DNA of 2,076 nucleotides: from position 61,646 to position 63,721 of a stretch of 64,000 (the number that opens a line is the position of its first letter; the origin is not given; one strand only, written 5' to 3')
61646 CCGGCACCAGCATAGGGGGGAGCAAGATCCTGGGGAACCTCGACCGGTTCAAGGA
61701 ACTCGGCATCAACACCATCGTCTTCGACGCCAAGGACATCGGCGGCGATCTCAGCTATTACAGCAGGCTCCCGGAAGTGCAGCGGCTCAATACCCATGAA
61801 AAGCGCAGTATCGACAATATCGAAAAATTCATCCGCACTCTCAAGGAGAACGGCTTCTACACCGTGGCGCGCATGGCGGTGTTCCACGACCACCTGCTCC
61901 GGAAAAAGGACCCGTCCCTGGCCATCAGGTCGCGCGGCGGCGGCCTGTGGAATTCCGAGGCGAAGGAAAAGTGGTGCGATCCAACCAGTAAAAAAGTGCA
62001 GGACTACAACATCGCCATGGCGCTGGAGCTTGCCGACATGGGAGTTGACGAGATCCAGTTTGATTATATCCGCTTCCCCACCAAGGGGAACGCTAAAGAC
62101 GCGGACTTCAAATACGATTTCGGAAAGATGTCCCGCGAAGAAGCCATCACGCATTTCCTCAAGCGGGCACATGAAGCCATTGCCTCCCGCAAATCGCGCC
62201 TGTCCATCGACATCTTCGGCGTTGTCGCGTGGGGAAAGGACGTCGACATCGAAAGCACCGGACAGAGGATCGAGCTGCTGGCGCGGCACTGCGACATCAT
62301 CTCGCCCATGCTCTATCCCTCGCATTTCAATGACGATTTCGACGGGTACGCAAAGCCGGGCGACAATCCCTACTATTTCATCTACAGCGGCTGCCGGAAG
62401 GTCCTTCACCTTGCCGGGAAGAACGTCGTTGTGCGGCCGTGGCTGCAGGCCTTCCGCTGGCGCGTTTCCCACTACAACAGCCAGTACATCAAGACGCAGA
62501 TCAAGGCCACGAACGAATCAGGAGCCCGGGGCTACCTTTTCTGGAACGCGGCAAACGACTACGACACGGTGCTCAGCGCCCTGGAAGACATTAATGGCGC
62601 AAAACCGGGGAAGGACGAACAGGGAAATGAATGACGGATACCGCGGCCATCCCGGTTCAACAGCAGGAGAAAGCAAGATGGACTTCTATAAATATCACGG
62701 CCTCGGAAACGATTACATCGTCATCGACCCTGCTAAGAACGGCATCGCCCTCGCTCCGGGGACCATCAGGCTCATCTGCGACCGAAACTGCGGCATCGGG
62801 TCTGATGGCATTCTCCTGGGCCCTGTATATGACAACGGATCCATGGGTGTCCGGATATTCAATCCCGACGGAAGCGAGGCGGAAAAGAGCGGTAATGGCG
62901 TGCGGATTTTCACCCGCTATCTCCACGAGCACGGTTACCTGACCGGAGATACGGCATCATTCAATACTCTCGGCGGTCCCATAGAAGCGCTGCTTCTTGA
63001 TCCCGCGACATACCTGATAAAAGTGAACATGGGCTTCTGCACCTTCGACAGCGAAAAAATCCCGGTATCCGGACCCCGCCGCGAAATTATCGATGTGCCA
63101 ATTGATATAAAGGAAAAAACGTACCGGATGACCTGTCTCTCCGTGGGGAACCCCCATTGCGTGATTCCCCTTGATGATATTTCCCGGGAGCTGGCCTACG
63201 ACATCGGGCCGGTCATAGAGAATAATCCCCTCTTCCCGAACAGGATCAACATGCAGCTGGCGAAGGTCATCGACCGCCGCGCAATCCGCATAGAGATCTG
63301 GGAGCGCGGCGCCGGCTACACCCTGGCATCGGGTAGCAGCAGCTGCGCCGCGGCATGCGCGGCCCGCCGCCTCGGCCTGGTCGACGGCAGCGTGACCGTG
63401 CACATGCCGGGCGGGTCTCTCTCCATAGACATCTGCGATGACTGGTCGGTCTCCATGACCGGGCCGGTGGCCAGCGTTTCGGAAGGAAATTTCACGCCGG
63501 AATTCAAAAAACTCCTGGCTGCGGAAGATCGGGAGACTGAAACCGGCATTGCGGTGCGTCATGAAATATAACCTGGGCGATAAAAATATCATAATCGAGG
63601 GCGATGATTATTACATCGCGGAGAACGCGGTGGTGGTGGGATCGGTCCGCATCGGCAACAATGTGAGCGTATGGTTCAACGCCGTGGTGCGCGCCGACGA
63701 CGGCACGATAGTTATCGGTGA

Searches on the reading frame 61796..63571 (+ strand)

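Call 21: search_protein_families(library=pfam, proteins=[window:61796-63571:+], max_evalue=0.0001)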
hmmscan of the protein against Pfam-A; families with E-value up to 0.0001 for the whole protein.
window:61796-63571:+ (591 aa): 1 family
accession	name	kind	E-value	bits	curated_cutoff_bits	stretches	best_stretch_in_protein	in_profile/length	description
PF01678.24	DAP_epimerase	-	1.9e-52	176.9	34.7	2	447-559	2-119/121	Diaminopimelate epimerase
